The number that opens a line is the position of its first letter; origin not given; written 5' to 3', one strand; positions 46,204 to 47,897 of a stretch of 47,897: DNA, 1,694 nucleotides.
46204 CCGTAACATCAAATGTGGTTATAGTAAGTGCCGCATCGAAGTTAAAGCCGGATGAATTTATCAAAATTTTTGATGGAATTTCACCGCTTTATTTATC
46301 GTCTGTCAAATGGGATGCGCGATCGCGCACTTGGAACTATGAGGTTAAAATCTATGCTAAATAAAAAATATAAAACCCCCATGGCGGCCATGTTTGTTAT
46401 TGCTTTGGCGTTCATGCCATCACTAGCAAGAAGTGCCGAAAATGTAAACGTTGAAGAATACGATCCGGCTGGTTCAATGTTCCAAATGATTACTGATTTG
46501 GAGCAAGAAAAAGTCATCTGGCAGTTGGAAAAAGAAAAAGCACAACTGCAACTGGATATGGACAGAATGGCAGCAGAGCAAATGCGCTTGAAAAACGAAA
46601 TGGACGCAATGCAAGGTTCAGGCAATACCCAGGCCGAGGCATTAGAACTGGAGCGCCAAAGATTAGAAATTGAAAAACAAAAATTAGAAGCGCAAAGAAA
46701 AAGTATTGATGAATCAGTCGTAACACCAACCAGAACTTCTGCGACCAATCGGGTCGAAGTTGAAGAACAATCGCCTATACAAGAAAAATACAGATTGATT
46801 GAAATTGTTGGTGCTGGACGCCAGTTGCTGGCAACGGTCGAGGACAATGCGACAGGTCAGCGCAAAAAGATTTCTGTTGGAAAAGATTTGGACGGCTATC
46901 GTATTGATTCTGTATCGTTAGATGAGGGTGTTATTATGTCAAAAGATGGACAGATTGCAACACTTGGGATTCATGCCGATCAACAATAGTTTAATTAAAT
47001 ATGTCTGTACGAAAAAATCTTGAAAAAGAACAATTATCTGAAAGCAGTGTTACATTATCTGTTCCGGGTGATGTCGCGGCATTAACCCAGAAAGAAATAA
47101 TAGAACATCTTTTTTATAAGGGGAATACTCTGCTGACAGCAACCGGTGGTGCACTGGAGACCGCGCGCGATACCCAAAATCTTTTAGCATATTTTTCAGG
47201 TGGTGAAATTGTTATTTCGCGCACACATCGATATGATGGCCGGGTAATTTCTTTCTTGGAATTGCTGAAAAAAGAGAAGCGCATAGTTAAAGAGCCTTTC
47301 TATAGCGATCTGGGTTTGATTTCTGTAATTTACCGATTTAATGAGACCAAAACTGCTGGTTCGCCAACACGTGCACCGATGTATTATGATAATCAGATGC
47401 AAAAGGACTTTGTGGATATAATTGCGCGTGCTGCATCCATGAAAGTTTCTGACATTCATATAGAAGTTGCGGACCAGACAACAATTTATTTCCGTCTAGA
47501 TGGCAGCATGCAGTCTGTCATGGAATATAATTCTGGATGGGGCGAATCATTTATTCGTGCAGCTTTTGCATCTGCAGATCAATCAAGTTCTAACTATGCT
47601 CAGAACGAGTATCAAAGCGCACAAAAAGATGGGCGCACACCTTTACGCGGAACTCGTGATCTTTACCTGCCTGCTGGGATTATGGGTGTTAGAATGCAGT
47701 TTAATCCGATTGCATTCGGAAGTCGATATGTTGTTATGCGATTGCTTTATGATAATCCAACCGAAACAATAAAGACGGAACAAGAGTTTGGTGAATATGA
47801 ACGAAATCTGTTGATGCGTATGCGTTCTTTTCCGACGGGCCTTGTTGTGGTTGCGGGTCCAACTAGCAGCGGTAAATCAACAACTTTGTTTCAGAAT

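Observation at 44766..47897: Type IVb pilus-like module (PilO2-like / PilP-like / ATPase) attached directly to the lipid A operon, with no secretin or pilin in view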

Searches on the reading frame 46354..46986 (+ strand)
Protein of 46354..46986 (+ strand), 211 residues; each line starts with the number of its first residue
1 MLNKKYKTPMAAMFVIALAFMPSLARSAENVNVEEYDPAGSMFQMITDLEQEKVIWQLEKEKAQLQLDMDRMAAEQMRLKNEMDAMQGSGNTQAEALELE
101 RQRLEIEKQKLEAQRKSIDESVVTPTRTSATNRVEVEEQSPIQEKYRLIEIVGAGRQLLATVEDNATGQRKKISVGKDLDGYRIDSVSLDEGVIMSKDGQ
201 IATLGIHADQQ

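Call 9: search_protein_families(library=pfam, proteins=[window:46354-46986:+], max_evalue=1)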
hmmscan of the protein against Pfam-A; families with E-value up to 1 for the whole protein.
window:46354-46986:+ (211 aa): 7 families
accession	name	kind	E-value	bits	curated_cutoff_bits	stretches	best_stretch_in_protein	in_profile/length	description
PF06657.18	Cep57_MT_bd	-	0.084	13.8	31.3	0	96-134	19-57/77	Centrosome microtubule-binding domain of Cep57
PF16934.11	Mersacidin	-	0.27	11.5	27.6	1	81-95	11-25/34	Two-component Enterococcus faecalis cytolysin (EFC)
PF03961.19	FapA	-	0.29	11.1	31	1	40-125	136-229/272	Flagellar Assembly Protein A beta solenoid domain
PF12325.13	TMF_TATA_bd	-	0.35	11.5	29.1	0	39-83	7-49/115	TATA element modulatory factor 1 TATA binding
PF24423.1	OVT1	-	0.46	11.3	30.9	0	50-118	19-95/100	Major antigen, helical domain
PF24319.2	DUF7491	-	0.72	10.6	30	0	56-87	52-83/90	Coiled-coil region of unknown function (DUF7491)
PF07989.16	Cnn_1N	-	0.94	10.1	28.5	0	50-121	4-65/74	Centrosomin N-terminal motif 1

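Call 10: search_protein_families(library=ncbifam, proteins=[window:46354-46986:+], max_evalue=1)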
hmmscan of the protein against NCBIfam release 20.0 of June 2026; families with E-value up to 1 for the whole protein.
window:46354-46986:+ (211 aa): 7 families
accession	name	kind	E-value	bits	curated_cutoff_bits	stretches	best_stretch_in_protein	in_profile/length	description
TIGR03021.1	pilP_fam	equivalog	2.7e-06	28.4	34.65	1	98-192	18-116/119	type IV pilus biogenesis protein PilP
NF041511.1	PA2816_fam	equivalog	0.0038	17.2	50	1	45-120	44-120/138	PA2816 family glutamine-rich protein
NF047368.1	collar_FlbB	equivalog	0.043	13.6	110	1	41-121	31-107/193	periplasmic-type flagellar collar protein FlbB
NF047408.1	SA0632_fam_LP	equivalog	0.055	13.1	70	1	55-87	31-63/68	SA0632 family lipoprotein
NF033927.1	alph_xenorhab_B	subfamily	0.063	12.7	40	1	53-122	4-71/223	alpha-xenorhabdolysin family binary toxin subunit B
NF043058.1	T4SS_LegC2C7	subfamily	0.064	12.2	350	1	52-138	114-203/348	LegC2/C7 family Dot/Icm T4SS effector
NF005283.0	PRK06800.1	equivalog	0.81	9.5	192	0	78-137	38-97/228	flagellar assembly protein H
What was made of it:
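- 46354..46989 (+): PilP-like periplasmic protein (211 aa) with a signal peptide, a coiled coil of about 90 residues and a C-terminal beta domain. TIGR03021 pilP_fam scores 2.7e-6, 28.4 bits, below the cutoff of 34.65 (call 10).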

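Call 12: find_encoding_contigs(protein=window:46354-46986:+, flank=10000, max_places=6)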
Protein window:46354-46986:+ (211 aa): 4 contigs read that carry it; 4 places shown.
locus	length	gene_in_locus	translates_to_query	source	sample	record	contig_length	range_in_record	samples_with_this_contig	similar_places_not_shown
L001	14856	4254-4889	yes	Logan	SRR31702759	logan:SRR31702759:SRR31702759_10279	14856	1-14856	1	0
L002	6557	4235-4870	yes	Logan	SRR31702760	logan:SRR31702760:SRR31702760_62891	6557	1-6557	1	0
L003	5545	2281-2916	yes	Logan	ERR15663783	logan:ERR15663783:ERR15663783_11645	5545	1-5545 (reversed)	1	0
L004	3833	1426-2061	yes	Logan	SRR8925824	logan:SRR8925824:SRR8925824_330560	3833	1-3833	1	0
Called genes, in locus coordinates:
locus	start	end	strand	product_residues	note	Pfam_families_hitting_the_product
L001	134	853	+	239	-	PF04028:DUF374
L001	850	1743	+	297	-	PF02606:LpxK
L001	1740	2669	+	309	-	PF03331:LpxC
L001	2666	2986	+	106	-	-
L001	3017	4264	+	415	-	-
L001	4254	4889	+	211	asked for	-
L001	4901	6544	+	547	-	PF00437:T2SSE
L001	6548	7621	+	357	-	PF00482:T2SSF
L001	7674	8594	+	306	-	PF00698:Acyl_transf_1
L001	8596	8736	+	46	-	-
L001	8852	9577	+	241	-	PF00106:adh_short, PF08659:KR, PF13561:adh_short_C2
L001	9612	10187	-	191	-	-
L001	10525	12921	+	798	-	PF02518:HATPase_c, PF00204:DNA_gyraseB, PF01751:Toprim, PF00986:DNA_gyraseB_C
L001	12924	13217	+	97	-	-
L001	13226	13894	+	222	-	-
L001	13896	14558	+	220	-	PF03167:UDG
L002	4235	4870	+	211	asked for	-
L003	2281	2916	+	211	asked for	-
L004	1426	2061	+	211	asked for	-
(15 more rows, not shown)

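Call 16: search_protein_families(library=pfam, proteins=[L001:4901-6541:+, L001:6548-7618:+, L001:8596-8733:+, L001:9612-10184:-, L001:12924-13214:+, L001:13226-13891:+], max_evalue=0.01)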
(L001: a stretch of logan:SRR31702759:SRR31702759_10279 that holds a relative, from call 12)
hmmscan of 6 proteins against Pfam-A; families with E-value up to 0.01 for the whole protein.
L001:4901-6541:+ (547 aa): 2 families
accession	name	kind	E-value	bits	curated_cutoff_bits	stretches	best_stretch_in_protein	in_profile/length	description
PF00437.27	T2SSE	-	7.1e-63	212.9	24.9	1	134-536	9-370/370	Type II/IV secretion system protein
PF13173.12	AAA_14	-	0.0038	17.7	27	0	281-377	4-83/129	AAA domain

L001:6548-7618:+ (357 aa): 1 family
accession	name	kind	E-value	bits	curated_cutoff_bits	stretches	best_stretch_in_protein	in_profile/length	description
PF00482.28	T2SSF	-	5.5e-23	81.7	25.2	2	25-149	2-125/125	Type II secretion system (T2SS), protein F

L001:8596-8733:+ (46 aa): 0 families

L001:9612-10184:- (190 aa): 0 families

L001:12924-13214:+ (97 aa): 1 family
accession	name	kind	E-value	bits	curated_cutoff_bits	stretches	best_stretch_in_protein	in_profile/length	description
PF23100.1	DUF2096_N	-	0.0012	19.6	26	1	11-86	12-90/96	DUF2096 N-terminal four-helical bundle domain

L001:13226-13891:+ (222 aa): 0 families
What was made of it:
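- On Type IVb pilus system (PilO2-containing, R64/PAPI-1/BFP class): L001, from the same species (PilP identical), has a 357-aa T2SSF protein starting 3 nt after the ATPase (calls 12, 16).
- Platform T2SSF, 5.5e-23, starting 3 nt after the ATPase in L001: calls 12 and 16.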

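Call 43: search_dna_similar(query=L001:4901-6541:+, collection=plasmids, mode=protein, max_evalue=1e-10, max_rows=15)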
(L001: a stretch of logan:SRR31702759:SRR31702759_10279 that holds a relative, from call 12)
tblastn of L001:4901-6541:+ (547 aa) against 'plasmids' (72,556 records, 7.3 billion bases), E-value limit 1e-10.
Records with a match: 4032; places in all: 4238; records where one place covers at least 80% of the query: 154.
Best place of each record, by identity: <60% 4032.
By first word of the organism name: Escherichia 2207; Salmonella 520; Pseudomonas 208; Shigella 142; Ralstonia 121; Serratia 98; Burkholderia 79; Klebsiella 78; Vibrio 56; Enterobacter 49; and 149 more.
By predicted mobility (MOB-suite, as given by PLSDB): conjugative 2650; non-mobilizable 928; mobilizable 454.
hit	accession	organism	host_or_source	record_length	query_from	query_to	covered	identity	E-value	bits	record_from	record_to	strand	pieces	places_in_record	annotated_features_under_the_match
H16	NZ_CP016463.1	Bosea sp. RAC05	Microbial isolate,Algal phycosphere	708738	61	543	88%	37.4%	2e-87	302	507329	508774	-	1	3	ATPase, T2SS/T4P/T4SS family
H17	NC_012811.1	Methylorubrum extorquens AM1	-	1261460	65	541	87%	35.0%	8e-79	277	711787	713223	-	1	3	none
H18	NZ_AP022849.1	Bosea sp. ANAM02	Callyspongia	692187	60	541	88%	33.9%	2e-80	282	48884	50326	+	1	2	ATPase, T2SS/T4P/T4SS family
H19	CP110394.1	Burkholderia sp. JSH-S8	Tetrastigma hemsleyanum Diels et Gilg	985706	59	541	88%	33.6%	7e-71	254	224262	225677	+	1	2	ATPase, T2SS/T4P/T4SS family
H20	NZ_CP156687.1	Burkholderia stagnalis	Bacterial cells,soils collected in ...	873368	59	541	88%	33.6%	9e-71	254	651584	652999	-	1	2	ATPase, T2SS/T4P/T4SS family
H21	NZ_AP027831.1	Escherichia coli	Homo sapiens,whole organism,feces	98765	57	531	87%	33.9%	2e-76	270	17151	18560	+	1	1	ATPase, T2SS/T4P/T4SS family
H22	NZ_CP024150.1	Escherichia coli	single cell,clinical patient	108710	57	531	87%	33.9%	2e-76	270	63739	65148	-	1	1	ATPase, T2SS/T4P/T4SS family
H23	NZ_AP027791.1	Escherichia coli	-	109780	57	531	87%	33.9%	2e-76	270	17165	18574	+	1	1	ATPase, T2SS/T4P/T4SS family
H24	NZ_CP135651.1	Escherichia coli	-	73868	57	531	87%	33.9%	3e-76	270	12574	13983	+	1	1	ATPase, T2SS/T4P/T4SS family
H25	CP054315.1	Escherichia coli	Homo sapiens,whole organism,rectal swab ...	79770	65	531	85%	34.2%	1e-75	268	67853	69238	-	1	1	none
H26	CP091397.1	Escherichia coli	Homo sapiens,human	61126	57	531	87%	33.5%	2e-75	268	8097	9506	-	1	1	tadA: Flp pilus assembly complex ATPase component TadA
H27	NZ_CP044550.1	Hydrogenophaga sp. BPS33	-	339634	57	541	89%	32.5%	8e-70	251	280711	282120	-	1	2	ATPase, T2SS/T4P/T4SS family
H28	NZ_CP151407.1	Azonexus hydrophilus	metagenomic assembly,groundwater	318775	57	542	89%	31.9%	6e-69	248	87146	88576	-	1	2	ATPase, T2SS/T4P/T4SS family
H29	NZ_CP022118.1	Salmonella enterica subsp. enterica serovar Macclesfield ...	-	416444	57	533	87%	32.4%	2e-73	261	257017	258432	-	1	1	ATPase, T2SS/T4P/T4SS family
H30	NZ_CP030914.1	Pseudomonas aeruginosa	Homo sapiens,sputum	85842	59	542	88%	31.4%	4e-59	219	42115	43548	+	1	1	ATPase, T2SS/T4P/T4SS family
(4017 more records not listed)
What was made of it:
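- Closest known: Type IVb pilus clusters with PilO2. Same: The ATPases are 33-37% identical over 87-88% of their length (call 43).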

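Call 44: get_annotated_region(hit=H16, flank=9000)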
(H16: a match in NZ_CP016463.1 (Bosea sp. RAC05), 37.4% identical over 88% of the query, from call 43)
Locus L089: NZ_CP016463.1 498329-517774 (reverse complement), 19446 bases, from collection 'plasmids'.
description: Bosea sp. RAC05 plasmid pBSY19_1, complete sequence
organism: Bosea sp. RAC05 (NCBI taxid 1842539)
taxonomy: Bacteria; Pseudomonadota; Alphaproteobacteria; Hyphomicrobiales; Boseaceae; Bosea; Bosea sp. RAC05
host: -; source: Microbial isolate,Algal phycosphere; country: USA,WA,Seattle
typing (MOB-suite, as given by PLSDB): non-mobilizable
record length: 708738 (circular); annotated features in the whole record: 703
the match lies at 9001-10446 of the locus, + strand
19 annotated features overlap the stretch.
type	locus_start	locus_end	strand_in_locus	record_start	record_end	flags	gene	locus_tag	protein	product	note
CDS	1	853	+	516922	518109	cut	-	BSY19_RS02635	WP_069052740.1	hypothetical protein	-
CDS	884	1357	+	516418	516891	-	-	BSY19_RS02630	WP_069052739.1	hypothetical protein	-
CDS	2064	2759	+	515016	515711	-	-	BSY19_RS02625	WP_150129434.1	hypothetical protein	-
CDS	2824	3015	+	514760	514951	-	-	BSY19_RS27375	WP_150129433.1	hypothetical protein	-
CDS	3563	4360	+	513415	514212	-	-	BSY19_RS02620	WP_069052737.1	toxin co-regulated pilus biosynthesis Q family protein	-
CDS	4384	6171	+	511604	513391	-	-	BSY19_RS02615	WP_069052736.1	secretin N-terminal domain-containing protein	GO:0009297 - pilus assembly [Evidence IEA]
CDS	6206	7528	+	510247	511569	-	pilO2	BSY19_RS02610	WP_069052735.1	type 4b pilus protein PilO2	-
CDS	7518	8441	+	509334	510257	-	-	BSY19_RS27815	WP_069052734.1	hypothetical protein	-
CDS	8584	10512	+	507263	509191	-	-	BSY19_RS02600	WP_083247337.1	ATPase, T2SS/T4P/T4SS family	-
CDS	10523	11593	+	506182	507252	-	-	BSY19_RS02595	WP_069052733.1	type II secretion system F family protein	-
CDS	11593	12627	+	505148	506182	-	-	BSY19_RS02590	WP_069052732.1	ATPase, T2SS/T4P/T4SS family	-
CDS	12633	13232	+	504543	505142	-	-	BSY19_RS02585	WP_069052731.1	hypothetical protein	-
CDS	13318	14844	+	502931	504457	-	pilV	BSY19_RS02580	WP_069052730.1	shufflon system plasmid conjugative transfer pilus tip adhesin PilV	-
CDS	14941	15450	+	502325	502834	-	-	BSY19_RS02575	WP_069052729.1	hypothetical protein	-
CDS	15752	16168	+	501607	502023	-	-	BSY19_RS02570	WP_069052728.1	hypothetical protein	-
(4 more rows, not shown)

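Call 45: get_annotated_region(hit=H21, flank=8000)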
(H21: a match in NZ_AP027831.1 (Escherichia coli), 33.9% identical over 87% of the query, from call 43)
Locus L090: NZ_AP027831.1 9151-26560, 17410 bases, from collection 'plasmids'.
description: Escherichia coli strain 2017.17.03CC plasmid p2017.17.03CC_2, complete sequence
organism: Escherichia coli (NCBI taxid 562)
taxonomy: Bacteria; Pseudomonadota; Gammaproteobacteria; Enterobacterales; Enterobacteriaceae; Escherichia; Escherichia coli
host: -; source: Homo sapiens,whole organism,feces; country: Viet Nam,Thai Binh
typing (MOB-suite, as given by PLSDB): conjugative; replicon IncFIA,IncFII; relaxase MOBP,MOBP; mating-pair formation MPF_I
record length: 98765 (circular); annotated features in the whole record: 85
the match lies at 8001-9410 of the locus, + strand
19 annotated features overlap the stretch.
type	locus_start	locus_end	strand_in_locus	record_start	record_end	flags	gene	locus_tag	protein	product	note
CDS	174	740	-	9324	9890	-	-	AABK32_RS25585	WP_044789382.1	hypothetical protein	-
CDS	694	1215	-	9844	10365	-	-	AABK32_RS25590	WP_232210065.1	type II secretion system protein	-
CDS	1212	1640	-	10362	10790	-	-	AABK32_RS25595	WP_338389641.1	hypothetical protein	-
CDS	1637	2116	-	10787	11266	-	-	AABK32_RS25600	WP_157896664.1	hypothetical protein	-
CDS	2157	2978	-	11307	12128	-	-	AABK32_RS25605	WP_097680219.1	hypothetical protein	-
CDS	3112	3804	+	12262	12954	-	-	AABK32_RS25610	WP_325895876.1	type 4 pilus major pilin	-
CDS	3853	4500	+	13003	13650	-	-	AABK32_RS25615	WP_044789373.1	TcpQ domain-containing protein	-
CDS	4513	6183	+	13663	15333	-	-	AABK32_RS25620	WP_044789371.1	secretin N-terminal domain-containing protein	GO:0009297 - pilus assembly [Evidence IEA]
CDS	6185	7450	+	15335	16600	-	-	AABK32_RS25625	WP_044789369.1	type 4b pilus protein PilO2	-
CDS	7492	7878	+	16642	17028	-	-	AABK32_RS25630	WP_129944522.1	hypothetical protein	-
CDS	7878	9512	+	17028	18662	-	-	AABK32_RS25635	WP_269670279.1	ATPase, T2SS/T4P/T4SS family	-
CDS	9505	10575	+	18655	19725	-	-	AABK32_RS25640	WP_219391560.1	type II secretion system F family protein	-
CDS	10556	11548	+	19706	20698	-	-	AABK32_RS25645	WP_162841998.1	ATPase, T2SS/T4P/T4SS family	-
CDS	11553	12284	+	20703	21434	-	-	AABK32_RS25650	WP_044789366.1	A24 family peptidase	-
CDS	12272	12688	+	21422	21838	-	-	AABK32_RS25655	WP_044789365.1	lytic transglycosylase domain-containing protein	-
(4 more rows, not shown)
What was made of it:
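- Closest known: Type IVb pilus clusters with PilO2. Same: The core order is the same: PilO2, a small periplasmic protein, a BfpD/PilQ-type ATPase, then a GspF-type platform (calls 44, 45).
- It matches plasmid type IVb clusters, secretin-PilO2-small protein-ATPase-platform (calls 44, 45). In plasmid type IVb clusters the TcpQ-like and secretin genes lie immediately upstream of PilO2 (calls 44, 45).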

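Call 52: search_protein_families(library=ncbifam, alignment_id=A2, max_evalue=0.01)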
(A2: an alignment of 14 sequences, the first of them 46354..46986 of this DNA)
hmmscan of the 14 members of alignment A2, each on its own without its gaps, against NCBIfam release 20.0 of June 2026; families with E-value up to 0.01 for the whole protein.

A. member 1, window:46354-46986:+ (211 aa): 2 families
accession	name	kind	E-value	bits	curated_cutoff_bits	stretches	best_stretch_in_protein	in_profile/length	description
TIGR03021.1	pilP_fam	equivalog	2.7e-06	28.4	34.65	1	98-192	18-116/119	type IV pilus biogenesis protein PilP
NF041511.1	PA2816_fam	equivalog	0.0038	17.2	50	1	45-120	44-120/138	PA2816 family glutamine-rich protein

B. families by the number of members that match (of 14 scanned): 29 families (the first 25 are shown)
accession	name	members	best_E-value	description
TIGR03021.1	pilP_fam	14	1.8e-10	type IV pilus biogenesis protein PilP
NF009344.0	PRK12705.1-1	7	0.00011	hypothetical protein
NF045487.1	ASRP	5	4.3e-05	archaea-specific SMC-related protein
TIGR04523.1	Mplasa_alph_rch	4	6.4e-05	helix-rich protein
TIGR02169.1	SMC_prok_A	3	0.00024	chromosome segregation protein SMC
TIGR02168.1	SMC_prok_B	3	0.00062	chromosome segregation protein SMC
NF041511.1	PA2816_fam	3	0.0015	PA2816 family glutamine-rich protein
TIGR03185.1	DNA_S_dndD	2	7.4e-05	DNA sulfur modification protein DndD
NF038350.1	taxis_HmpF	2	0.00042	pilus motility taxis protein HmpF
TIGR02982.1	heterocyst_DevA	2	0.0011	ABC exporter ATP-binding subunit, DevA family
NF041534.1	rodZ_Strepcoccus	2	0.0033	cytoskeleton protein RodZ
NF047368.1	collar_FlbB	2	0.0041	periplasmic-type flagellar collar protein FlbB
NF038218.1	IcmG_DotF_IVB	1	0.00084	type IVB secretion system protein IcmG/DotF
TIGR03752.1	conj_TIGR03752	1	0.0019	TIGR03752 family integrating conjugative element protein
NF033930.1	pneumo_PspA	1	0.002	pneumococcal surface protein A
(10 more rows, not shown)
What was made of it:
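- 46354..46989 (+): All 14 aligned family members hit TIGR03021, best 1.8e-10 (call 52).
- On Type IVb pilus system (PilO2-containing, R64/PAPI-1/BFP class): All 14 relatives match, best 1.8e-10 (call 52).
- PilP-like: calls 10 and 52.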

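Call 85: search_solved_structures(query=L001:4901-6541:+, max_evalue=1e-10)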
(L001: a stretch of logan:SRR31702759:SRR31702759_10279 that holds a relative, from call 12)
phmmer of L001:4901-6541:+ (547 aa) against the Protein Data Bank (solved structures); distinct sequences matched with E-value up to 1e-10: 24.
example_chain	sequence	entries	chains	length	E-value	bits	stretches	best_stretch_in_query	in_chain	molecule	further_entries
8dze_A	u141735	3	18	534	1.5e-79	271.2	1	41-532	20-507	BfpD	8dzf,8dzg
1p9r_A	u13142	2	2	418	9.4e-46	159.7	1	142-536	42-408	General secretion pathway protein E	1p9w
4kss_A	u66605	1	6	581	2.6e-45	158.3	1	142-536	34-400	Type II secretion system protein E, hemolysin-coregulated protein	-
4ksr_A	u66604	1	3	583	2.7e-45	158.2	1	142-536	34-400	Type II secretion system protein E, Hemolysin-coregulated protein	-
4pht_A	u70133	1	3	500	3.1e-45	158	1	142-536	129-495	General secretory pathway protein E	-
6f8l_G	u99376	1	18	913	2.1e-42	148.7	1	98-534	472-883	Type IV pilus assembly protein PilF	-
5oiu_A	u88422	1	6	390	4e-41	144.5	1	134-534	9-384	Type IV pilus assembly protein PilF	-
5it5_F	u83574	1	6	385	7.9e-41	143.5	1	135-534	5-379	ATP binding motif-containing protein PilF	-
6ejf_A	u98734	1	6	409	8.7e-41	143.3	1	135-534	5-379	Type IV pilus assembly protein PilF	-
3jc8_Ba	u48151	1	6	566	2.6e-40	141.8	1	140-534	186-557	Type IV-A pilus assembly ATPase PilB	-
5zfr_A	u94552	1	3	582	2.7e-39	138.4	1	140-536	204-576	Type IV pilus biogenesis ATPase PilB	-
5tsg_B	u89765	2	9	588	5e-38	134.2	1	140-536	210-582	Type IV pilus biogenesis ATPase PilB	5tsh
6olj_C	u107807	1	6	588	2e-37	132.3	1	140-536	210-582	Type IV pilus biogenesis ATPase PilB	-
2ewv_A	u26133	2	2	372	2.7e-25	92.2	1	221-428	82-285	twitching motility protein PilT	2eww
2gsz_A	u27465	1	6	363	4.3e-25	91.6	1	223-428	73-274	twitching motility protein PilT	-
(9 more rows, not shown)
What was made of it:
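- On Type II secretion system: BfpD is a far better match than GspE (call 85).
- Closest known: Bundle-forming pilus of EPEC. Same: The ATPase's best solved relative is BfpD, at 1.5e-79 and nearly full length (call 85).
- Closest known: Type IVa PilM-PilN-PilO-PilP alignment subcomplex. Different: The ATPase here is far from PilB, at about 1e-40 against 1e-79 for BfpD (call 85).
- The full-length ATPase matches BfpD at 1.5e-79 against 9.4e-46 for GspE (call 85).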

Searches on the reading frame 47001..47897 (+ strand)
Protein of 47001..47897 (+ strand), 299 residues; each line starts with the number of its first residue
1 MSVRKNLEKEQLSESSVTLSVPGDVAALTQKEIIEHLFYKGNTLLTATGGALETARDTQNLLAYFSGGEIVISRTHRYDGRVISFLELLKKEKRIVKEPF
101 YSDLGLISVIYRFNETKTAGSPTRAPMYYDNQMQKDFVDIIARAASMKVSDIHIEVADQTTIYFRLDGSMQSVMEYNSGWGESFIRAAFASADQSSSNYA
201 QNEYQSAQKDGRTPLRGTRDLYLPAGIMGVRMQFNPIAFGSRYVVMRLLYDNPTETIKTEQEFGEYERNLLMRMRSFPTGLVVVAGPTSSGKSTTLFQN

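Call 9: search_protein_families(library=pfam, proteins=[window:47001-47897:+], max_evalue=1)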
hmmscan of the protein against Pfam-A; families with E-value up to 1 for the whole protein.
window:47001-47897:+ (299 aa): 2 families
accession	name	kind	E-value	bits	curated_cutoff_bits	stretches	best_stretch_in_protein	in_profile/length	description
PF00437.27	T2SSE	-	3.8e-12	46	24.9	1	134-297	9-160/370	Type II/IV secretion system protein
PF13191.12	AAA_16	-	0.19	12.7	32.6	1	268-296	13-41/167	AAA ATPase domain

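Call 10: search_protein_families(library=ncbifam, proteins=[window:47001-47897:+], max_evalue=1)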
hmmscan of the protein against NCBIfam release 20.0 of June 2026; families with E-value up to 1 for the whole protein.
window:47001-47897:+ (299 aa): 6 families
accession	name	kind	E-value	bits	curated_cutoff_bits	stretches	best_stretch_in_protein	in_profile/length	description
TIGR02533.1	type_II_gspE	equivalog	1.2e-13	50.6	630.25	1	140-297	116-261/486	type II secretion system ATPase GspE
TIGR02538.1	type_IV_pilB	equivalog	3.6e-12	45.7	675.65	1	138-297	186-334/564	type IV-A pilus assembly ATPase PilB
NF041000.1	ATPase_ComGA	equivalog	2.6e-11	43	300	1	139-298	2-147/267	competence type IV pilus ATPase ComGA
NF053534.1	T4PilAsmATPsTfpB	equivalog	1.4e-10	40.3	850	1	138-297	205-354/584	type IV pilus assembly ATPase TfpB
NF007755.0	PRK10436.1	equivalog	1.2e-09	37.4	617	1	138-297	90-237/465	type II secretion system protein GspE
TIGR01420.1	pilT_fam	subfamily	9.7e-08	31.6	319.1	1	138-296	3-139/343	PilT/PilU family type 4a pilus ATPase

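Call 11: search_solved_structures(query=window:47001-47897:+, max_evalue=0.001)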
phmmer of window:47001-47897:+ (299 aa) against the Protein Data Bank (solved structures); distinct sequences matched with E-value up to 0.001: 10.
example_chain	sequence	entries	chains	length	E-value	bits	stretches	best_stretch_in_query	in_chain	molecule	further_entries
8dze_A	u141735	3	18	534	3.9e-27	98.6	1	41-296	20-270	BfpD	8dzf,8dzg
1p9r_A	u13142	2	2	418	1.8e-08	37.4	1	142-297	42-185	General secretion pathway protein E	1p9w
4kss_A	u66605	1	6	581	3.9e-08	36.3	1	142-297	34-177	Type II secretion system protein E, hemolysin-coregulated protein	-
4ksr_A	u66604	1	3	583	3.9e-08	36.3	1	142-297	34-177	Type II secretion system protein E, Hemolysin-coregulated protein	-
4pht_A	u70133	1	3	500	4.1e-07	33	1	142-297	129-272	General secretory pathway protein E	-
3jc8_Ba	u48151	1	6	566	4.8e-06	29.5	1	140-297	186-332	Type IV-A pilus assembly ATPase PilB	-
6f8l_G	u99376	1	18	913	6.2e-05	25.8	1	98-297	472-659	Type IV pilus assembly protein PilF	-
5zfr_A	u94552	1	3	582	0.00024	23.9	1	140-297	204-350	Type IV pilus biogenesis ATPase PilB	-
6olj_C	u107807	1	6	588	0.0005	22.9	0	140-297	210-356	Type IV pilus biogenesis ATPase PilB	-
5tsg_B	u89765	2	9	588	0.0005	22.8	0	140-297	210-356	Type IV pilus biogenesis ATPase PilB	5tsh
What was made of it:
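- On Type IVb pilus system (PilO2-containing, R64/PAPI-1/BFP class): BfpD scores 3.9e-27 on the window fragment and 1.5e-79 on the full length, well ahead of GspE, PilB and PilT (calls 11, 85).
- ATPase closest to BfpD by more than 30 orders of magnitude over GspE/PilB: calls 11 and 85.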
